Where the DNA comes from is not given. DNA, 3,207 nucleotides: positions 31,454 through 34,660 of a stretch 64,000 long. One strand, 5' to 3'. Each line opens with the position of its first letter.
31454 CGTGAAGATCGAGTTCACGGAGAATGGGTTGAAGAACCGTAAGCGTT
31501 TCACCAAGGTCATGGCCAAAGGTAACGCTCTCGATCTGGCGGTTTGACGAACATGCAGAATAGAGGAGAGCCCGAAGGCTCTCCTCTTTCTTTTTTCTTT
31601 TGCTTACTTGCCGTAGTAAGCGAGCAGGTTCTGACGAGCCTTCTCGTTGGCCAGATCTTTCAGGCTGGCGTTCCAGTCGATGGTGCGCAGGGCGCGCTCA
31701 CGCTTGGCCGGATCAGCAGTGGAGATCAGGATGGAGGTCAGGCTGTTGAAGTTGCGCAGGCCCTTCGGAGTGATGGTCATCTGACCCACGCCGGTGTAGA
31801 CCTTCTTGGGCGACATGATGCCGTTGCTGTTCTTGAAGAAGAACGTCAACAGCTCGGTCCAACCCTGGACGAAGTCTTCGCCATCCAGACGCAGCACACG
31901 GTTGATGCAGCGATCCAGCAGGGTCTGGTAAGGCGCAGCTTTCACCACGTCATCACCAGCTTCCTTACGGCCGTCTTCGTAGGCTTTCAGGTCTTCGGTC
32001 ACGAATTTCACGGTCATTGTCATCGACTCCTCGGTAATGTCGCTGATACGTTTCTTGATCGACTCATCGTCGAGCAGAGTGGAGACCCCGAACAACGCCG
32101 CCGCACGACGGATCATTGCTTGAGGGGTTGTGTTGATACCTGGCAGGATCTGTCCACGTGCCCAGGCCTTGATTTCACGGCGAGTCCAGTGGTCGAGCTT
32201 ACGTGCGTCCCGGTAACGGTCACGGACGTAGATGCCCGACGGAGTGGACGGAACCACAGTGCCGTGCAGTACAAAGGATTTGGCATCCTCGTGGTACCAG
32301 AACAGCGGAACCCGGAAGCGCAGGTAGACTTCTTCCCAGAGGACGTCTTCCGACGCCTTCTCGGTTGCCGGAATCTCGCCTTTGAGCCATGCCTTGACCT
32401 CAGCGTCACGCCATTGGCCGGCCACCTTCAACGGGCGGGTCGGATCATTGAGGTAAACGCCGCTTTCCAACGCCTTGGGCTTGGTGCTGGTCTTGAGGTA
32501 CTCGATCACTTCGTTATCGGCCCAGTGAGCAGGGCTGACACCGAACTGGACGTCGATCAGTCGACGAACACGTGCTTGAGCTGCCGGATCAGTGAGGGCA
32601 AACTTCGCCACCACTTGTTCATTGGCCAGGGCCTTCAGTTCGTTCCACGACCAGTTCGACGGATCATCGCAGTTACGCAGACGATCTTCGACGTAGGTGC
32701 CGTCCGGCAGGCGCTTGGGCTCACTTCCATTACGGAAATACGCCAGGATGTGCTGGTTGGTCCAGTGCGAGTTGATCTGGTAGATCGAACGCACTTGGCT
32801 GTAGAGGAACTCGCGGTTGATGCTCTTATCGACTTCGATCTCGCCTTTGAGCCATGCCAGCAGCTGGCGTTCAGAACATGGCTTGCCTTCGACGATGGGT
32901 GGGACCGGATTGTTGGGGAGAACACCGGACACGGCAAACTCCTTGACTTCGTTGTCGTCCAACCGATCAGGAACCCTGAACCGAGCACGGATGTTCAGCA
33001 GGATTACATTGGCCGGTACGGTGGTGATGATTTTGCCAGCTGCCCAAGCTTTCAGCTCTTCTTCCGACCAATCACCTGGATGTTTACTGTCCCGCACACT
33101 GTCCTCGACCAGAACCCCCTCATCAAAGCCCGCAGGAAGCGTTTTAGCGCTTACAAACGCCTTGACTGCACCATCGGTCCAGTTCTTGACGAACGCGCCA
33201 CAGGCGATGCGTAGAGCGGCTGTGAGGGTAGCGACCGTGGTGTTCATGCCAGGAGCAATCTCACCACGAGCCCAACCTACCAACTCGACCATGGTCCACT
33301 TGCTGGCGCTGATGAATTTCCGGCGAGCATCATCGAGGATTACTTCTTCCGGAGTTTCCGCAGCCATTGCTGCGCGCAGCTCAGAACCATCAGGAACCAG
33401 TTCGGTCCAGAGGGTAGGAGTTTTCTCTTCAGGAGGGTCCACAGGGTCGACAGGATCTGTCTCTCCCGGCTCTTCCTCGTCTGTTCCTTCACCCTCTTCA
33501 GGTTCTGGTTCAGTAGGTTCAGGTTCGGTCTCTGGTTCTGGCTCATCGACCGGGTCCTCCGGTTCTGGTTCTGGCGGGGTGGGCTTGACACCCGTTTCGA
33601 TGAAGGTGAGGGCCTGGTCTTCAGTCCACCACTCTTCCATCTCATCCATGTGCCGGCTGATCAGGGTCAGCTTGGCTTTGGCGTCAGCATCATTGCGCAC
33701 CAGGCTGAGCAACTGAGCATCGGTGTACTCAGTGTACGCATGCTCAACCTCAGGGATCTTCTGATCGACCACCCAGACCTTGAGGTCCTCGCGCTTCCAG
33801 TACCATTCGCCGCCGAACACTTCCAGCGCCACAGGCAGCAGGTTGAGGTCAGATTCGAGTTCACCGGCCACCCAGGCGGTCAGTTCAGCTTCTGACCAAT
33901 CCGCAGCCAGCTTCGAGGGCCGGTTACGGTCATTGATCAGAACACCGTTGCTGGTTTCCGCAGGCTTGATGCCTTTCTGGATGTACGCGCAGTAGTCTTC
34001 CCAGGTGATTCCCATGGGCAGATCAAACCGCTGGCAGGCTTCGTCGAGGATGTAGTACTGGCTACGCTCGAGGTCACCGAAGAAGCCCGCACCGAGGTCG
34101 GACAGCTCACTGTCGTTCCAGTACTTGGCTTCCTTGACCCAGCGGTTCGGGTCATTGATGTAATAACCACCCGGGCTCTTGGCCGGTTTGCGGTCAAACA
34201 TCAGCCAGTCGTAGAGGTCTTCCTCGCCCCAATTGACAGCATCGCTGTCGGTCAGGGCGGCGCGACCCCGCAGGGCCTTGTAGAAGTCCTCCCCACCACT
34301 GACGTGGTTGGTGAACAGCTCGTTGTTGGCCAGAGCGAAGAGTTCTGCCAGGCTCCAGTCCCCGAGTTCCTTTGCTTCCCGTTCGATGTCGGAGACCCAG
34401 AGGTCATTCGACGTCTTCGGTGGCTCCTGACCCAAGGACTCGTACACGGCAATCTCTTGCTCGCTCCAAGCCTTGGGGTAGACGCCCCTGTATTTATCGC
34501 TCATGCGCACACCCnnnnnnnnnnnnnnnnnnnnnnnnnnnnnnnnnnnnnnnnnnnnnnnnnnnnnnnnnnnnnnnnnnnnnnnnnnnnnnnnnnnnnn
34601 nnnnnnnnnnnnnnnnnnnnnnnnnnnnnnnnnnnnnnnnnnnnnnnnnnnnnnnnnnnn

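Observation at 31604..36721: Minus-strand operon: unknown 277-aa protein, a second beta-prime-C paralog, and a 968-aa protein of ~10 tandem novel repeats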

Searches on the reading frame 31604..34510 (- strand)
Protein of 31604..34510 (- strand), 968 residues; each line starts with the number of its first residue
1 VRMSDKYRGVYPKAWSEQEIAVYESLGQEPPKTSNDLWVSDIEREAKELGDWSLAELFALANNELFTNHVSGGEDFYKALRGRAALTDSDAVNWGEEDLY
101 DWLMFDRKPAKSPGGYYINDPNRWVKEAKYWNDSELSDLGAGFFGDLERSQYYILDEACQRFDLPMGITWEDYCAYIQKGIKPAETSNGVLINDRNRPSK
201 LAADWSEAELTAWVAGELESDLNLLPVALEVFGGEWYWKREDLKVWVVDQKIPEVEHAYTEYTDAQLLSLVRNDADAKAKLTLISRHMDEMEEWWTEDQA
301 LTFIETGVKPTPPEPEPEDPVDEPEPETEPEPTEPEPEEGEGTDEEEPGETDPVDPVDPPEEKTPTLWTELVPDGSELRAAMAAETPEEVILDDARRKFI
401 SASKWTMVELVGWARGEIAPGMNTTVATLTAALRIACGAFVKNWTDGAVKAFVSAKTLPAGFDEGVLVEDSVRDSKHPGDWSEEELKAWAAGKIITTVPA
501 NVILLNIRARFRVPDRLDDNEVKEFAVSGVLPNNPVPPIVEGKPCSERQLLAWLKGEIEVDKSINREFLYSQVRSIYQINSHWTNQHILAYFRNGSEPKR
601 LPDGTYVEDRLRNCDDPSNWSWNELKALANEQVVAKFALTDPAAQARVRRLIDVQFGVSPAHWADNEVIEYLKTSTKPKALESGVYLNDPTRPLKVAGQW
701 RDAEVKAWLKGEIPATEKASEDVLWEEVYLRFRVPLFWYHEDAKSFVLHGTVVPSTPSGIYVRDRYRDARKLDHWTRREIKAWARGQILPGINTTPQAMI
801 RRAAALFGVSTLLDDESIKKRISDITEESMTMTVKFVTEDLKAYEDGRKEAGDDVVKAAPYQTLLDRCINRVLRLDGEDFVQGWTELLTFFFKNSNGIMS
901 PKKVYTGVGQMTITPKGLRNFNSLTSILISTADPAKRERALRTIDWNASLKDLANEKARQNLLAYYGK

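Call 4: search_protein_families(library=pfam, proteins=[window:31604-34510:-], max_evalue=0.1)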
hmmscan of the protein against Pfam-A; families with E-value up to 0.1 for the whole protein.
window:31604-34510:- (968 aa): 0 families

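Call 5: search_protein_families(library=phrogs, proteins=[window:31604-34510:-], max_evalue=0.01)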
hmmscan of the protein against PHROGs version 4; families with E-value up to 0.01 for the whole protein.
window:31604-34510:- (968 aa): 2 families
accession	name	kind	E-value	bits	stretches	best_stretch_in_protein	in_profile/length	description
phrog_18270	-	head and packaging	6e-60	204.2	5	660-791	117-237/455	virion structural protein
phrog_18957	-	unknown function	5.7e-12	46.7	1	855-967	105-218/222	-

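Call 7: search_dna_similar(query=window:31604-34510:-, collection=phages, mode=protein, max_rows=30)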
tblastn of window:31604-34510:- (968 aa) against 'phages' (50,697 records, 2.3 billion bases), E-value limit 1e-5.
Records with a match: 3; places in all: 3; records where one place covers at least 80% of the query: 0.
Best place of each record, by identity: <60% 3.
By first word of the organism name: Pseudomonas 3.
By host as written in the record: Pseudomonas syringae actinidae 2; Pseudomonas syringae pv. tomato str. DC3000 1.
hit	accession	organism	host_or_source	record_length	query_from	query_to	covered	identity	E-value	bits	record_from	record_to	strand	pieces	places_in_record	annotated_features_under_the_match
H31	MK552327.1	Pseudomonas phage Psa21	Pseudomonas syringae actinidae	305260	77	220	15%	30.4%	6e-8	63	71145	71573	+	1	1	hypothetical protein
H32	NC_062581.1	Pseudomonas phage Psa21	Pseudomonas syringae actinidae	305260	77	220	15%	30.4%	6e-8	63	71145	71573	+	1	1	virion structural protein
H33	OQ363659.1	Pseudomonas phage D6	Pseudomonas syringae pv. tomato str. ...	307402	77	220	15%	29.3%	1e-7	62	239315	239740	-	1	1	hypothetical protein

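Call 10: get_annotated_region(hit=H32, flank=9000)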
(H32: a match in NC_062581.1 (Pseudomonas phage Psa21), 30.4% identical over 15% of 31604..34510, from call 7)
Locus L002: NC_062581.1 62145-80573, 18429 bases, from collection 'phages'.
description: Pseudomonas phage Psa21, complete genome.
organism: Pseudomonas phage Psa21 (NCBI taxid 2530023)
taxonomy: Viruses; Duplodnaviria; Heunggongvirae; Uroviricota; Caudoviricetes; Tepukevirus; Tepukevirus Psa21
host: Pseudomonas syringae actinidae; source: Leaf Litter (L1), Te Puke; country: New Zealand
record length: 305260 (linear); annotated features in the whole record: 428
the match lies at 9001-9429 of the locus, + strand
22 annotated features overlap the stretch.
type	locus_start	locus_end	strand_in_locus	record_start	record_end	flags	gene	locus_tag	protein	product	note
CDS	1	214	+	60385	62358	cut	-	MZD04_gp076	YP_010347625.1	RNA polymerase beta subunit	-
CDS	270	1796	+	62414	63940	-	-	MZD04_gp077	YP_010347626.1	DNA helicase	-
CDS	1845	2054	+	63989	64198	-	-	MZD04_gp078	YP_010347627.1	hypothetical protein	-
CDS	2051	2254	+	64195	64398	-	-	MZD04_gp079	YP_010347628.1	hypothetical protein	-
CDS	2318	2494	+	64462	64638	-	-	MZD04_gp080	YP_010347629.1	hypothetical protein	-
CDS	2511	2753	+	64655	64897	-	-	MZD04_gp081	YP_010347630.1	hypothetical protein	-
CDS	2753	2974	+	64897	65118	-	-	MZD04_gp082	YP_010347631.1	hypothetical protein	-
CDS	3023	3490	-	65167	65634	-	-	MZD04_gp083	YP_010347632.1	hypothetical protein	-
CDS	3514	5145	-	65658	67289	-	-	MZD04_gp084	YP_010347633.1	hypothetical protein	-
CDS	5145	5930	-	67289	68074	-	-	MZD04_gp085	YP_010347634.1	hypothetical protein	-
CDS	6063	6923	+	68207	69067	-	-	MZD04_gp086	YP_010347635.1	putative structural head protein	-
CDS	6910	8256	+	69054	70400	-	-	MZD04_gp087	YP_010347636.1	RNA polymerase beta subunit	-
CDS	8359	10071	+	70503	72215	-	-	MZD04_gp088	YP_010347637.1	virion structural protein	-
CDS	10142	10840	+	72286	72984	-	-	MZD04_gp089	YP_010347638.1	hypothetical protein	-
CDS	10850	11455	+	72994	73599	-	-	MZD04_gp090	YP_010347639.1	virion structural protein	-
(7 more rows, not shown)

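Call 14: search_solved_structures(query=window:31604-34510:-, max_evalue=1)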
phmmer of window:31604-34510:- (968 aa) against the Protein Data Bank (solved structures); distinct sequences matched with E-value up to 1: 3.
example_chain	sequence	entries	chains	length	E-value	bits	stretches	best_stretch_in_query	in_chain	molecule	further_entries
36za_7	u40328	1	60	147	0.12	13.3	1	868-965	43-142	Inner-peripheral baseplate spoke gp220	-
11fg_A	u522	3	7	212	0.25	12.3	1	866-965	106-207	Capsid Decorator gp77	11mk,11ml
4nhx_A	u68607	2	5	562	0.78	10.6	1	249-345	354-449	2-oxoglutarate and iron-dependent oxygenase domain-containing protein 1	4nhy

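Call 23: find_homologous_proteins(query=window:31604-34510:-, max_evalue=0.001)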
Query window:31604-34510:- (968 aa): 36 proteins with E <= 0.001 among 8000 candidates.
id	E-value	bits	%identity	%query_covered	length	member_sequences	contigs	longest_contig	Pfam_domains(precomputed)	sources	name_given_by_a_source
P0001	0.0e+0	2215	99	100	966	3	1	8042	-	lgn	-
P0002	0.0e+0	1649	73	100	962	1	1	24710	-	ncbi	ncbi:hypothetical protein D3C76_154720 [compost metagenome]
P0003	0.0e+0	1316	61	100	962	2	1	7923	-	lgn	-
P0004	0.0e+0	1314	61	100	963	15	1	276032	-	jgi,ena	-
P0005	0.0e+0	1310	58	100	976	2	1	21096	-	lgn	-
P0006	0.0e+0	1306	60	100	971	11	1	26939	-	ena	-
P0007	0.0e+0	1291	60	100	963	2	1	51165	-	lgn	-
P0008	0.0e+0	1274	58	100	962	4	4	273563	-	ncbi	ncbi:hypothetical protein D3C76_345600 [compost metagenome]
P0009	0.0e+0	1271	58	100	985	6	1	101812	-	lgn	-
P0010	0.0e+0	1269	59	100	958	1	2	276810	-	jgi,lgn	jgi:hypothetical protein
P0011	0.0e+0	1268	58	100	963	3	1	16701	-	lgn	-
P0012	0.0e+0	1267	56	100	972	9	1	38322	-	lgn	-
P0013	0.0e+0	1267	58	100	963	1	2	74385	-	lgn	-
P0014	0.0e+0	1254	57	100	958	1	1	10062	-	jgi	-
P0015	0.0e+0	1253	56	100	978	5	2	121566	-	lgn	-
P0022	0.0e+0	1122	53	100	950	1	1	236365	-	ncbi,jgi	jgi:hypothetical protein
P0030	7.7e-239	813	43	61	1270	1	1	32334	-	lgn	-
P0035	2.4e-215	736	41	60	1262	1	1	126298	-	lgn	-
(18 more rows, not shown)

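Call 24: find_encoding_contigs(protein=P0004, flank=8000, max_places=2)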
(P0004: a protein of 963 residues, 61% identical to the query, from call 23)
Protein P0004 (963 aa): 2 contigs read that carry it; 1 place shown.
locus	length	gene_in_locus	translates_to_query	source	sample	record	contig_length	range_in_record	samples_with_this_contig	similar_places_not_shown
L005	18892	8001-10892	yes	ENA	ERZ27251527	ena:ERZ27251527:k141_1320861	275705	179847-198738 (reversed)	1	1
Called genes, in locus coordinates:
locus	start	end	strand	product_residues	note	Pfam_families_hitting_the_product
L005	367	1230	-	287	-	PF21825:Sequestin (faint)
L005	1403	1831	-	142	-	-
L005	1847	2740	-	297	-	-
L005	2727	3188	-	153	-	-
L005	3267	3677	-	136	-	-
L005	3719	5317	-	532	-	-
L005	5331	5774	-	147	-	-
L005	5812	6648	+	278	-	-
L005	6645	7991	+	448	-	-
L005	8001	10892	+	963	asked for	-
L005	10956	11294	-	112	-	-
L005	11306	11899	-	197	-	-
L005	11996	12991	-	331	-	-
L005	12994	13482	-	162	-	-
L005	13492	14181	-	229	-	-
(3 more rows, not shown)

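Call 25: find_encoding_contigs(protein=P0035, flank=8000, max_places=2)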
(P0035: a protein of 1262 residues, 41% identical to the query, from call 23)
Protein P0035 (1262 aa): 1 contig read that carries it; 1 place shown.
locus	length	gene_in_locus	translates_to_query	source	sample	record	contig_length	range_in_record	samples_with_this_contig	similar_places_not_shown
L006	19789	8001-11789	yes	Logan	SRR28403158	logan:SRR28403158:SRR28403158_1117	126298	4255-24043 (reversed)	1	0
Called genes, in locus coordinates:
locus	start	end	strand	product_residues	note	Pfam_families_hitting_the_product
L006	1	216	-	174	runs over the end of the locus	-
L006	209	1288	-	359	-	-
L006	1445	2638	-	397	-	-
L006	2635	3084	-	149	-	-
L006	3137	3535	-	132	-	-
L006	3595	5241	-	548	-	-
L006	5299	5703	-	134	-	-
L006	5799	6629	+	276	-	-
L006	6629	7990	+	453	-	-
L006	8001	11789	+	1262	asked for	-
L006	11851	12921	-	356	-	-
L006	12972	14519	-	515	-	-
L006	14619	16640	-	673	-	-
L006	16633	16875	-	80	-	-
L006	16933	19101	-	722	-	PF00562:RNA_pol_Rpb2_6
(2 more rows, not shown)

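Call 26: find_encoding_contigs(protein=P0022, flank=8000, max_places=2)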
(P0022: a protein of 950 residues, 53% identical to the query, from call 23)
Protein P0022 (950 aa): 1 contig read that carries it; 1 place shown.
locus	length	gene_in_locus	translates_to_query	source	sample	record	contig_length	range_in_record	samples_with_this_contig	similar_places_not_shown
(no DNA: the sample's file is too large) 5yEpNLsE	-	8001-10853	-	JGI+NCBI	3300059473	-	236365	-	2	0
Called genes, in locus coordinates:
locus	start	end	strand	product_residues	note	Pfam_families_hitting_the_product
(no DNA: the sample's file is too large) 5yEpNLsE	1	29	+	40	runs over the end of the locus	-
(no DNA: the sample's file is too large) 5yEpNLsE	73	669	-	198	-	PF13392:HNH_3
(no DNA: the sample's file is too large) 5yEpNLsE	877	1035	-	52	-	-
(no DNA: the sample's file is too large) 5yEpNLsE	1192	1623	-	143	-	-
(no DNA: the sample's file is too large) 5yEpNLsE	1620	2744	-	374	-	-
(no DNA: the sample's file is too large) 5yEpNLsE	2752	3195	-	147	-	-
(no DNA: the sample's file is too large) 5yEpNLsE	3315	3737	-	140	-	-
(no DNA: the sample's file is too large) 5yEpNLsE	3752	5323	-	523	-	-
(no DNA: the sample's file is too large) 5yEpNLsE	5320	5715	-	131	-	-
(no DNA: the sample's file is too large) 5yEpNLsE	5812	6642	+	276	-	-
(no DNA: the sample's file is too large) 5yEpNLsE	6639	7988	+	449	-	-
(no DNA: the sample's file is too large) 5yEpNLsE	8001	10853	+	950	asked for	-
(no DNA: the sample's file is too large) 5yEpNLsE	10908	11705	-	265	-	-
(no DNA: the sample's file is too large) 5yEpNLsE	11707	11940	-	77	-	-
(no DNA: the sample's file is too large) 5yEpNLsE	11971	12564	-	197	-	-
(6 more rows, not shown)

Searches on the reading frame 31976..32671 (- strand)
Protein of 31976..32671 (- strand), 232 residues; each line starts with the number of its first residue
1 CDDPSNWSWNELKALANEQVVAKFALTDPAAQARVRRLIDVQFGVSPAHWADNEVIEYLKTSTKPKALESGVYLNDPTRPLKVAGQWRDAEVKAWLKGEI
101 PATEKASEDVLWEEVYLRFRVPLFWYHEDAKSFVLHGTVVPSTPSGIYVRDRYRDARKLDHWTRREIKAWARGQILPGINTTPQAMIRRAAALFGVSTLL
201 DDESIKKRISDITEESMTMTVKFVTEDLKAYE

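Call 57: predict_structure(alignment_id=A3)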
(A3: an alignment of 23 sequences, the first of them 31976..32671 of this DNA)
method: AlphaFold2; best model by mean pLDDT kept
length: 232 residues; sequences in the alignment: 23
mean_pLDDT: 85.1   pTM: 0.62
mean pLDDT of the five models: 85.1, 84.0, 83.8, 83.8, 83.4
residues with pLDDT >= 90: 90; 70-90: 118; 50-70: 21; < 50: 3
segments of 3 or more residues with pLDDT < 50: 216-218
pLDDT, mean of each block of 10 residues (from residue 1): 86 91 89 91 82 85 74 78 91 91 93 94 92 92 83 89 89 86 90 87 89 58 59 61
secondary structure, 60 per line:
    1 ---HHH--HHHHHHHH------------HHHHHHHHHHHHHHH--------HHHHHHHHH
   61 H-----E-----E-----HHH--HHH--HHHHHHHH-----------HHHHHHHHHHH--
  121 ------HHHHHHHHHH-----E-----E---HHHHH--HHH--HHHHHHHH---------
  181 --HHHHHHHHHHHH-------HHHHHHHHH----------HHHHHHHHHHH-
elements in order: H9-16 H29-43 H52-61 H89-96 H108-118 H127-136 H152-156 H164-171 H183-194 H202-210 H221-231

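Call 59: fold_search(model_id=the predicted structure, library=pdb)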
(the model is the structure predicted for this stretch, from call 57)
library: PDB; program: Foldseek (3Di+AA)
matches with E <= 10: 72; with E <= 0.001: 0
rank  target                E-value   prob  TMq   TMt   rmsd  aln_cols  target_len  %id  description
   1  1irx_B                4.4e-01  0.04  0.11  0.06  17.8       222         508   14  Crystal structure of class I lysyl-tRNA synthetase (released 2002-04-17)
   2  7bg0_B                1.7e+00  0.03  0.13  0.09  25.5       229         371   11  Fusion of MBP and the backbone of the long-acting amylin analog AM833. (released 2021-08-04)
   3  7bg0_D                1.9e+00  0.02  0.12  0.09  26.9       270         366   12  Fusion of MBP and the backbone of the long-acting amylin analog AM833. (released 2021-08-04)
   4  8a22_AO               2.3e+00  0.04  0.19  0.14  20.5       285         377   14  Structure of the mitochondrial ribosome from Polytomella magna (released 2022-11-16)
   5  5tm2_B                2.4e+00  0.01  0.09  0.09  24.3       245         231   12  Crystal Structure of the ER-alpha Ligand-binding Domain (Y537S) in Complex with 2,5-bis(2-chloro-4-hydroxyphenyl)thiop (released 2017-01-18)
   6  9ic9                  2.7e+00  0.02  0.12  0.12  22.8       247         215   14  X-ray structure of the drug binding domain of AlbA in complex with the KMR-04-165 compound of the pyrrolobenzodiazepines (released 2026-03-04)
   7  3dbr_G                2.8e+00  0.02  0.13  0.08  21.4       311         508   12  Structural Dissection of a Gating Mechanism Preventing Misactivation of Ubiquitin by NEDD8's E1 (APPBP1-UBA3Arg190Gln- (released 2008-08-12)
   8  6les_B                2.8e+00  0.01  0.11  0.08  27.4       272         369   14  3D domain-swapped dimer of the maltose-binding protein fused to a fragment of the focal adhesion kinase (released 2019-12-11)
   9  5tm8_B                3.0e+00  0.01  0.11  0.11  27.5       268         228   12  Crystal Structure of the ER-alpha Ligand-binding Domain (Y537S) in Complex with the OBHS-ASC compound, 7-(4-((1R,4S,6R (released 2017-01-18)
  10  2zhz_B                3.1e+00  0.01  0.08  0.10  21.0       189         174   15  Crystal structure of a pduO-type ATP:cobalamin adenosyltransferase from Burkholderia thailandensis (released 2008-07-29)
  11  7djt_A                3.3e+00  0.03  0.15  0.08  19.7       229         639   14  Human SARM1 inhibitory state bounded with inhibitor dHNN (released 2021-05-19)
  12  6lf3_C                3.3e+00  0.01  0.12  0.09  30.4       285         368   11  3D domain-swapped dimer of the maltose-binding protein fused to a fragment of the protein-tyrosine kinase 2-beta (released 2019-12-11)
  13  6lf3_A                3.5e+00  0.01  0.12  0.09  30.7       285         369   11  3D domain-swapped dimer of the maltose-binding protein fused to a fragment of the protein-tyrosine kinase 2-beta (released 2019-12-11)
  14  7fft_A                3.7e+00  0.01  0.12  0.09  28.5       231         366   10  The crystal structure of a domain-swapped dimeric maltodextrin-binding protein MalE from Salmonella enterica (released 2021-09-15)
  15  6les_Y                3.7e+00  0.01  0.10  0.08  27.6       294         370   13  3D domain-swapped dimer of the maltose-binding protein fused to a fragment of the focal adhesion kinase (released 2019-12-11)
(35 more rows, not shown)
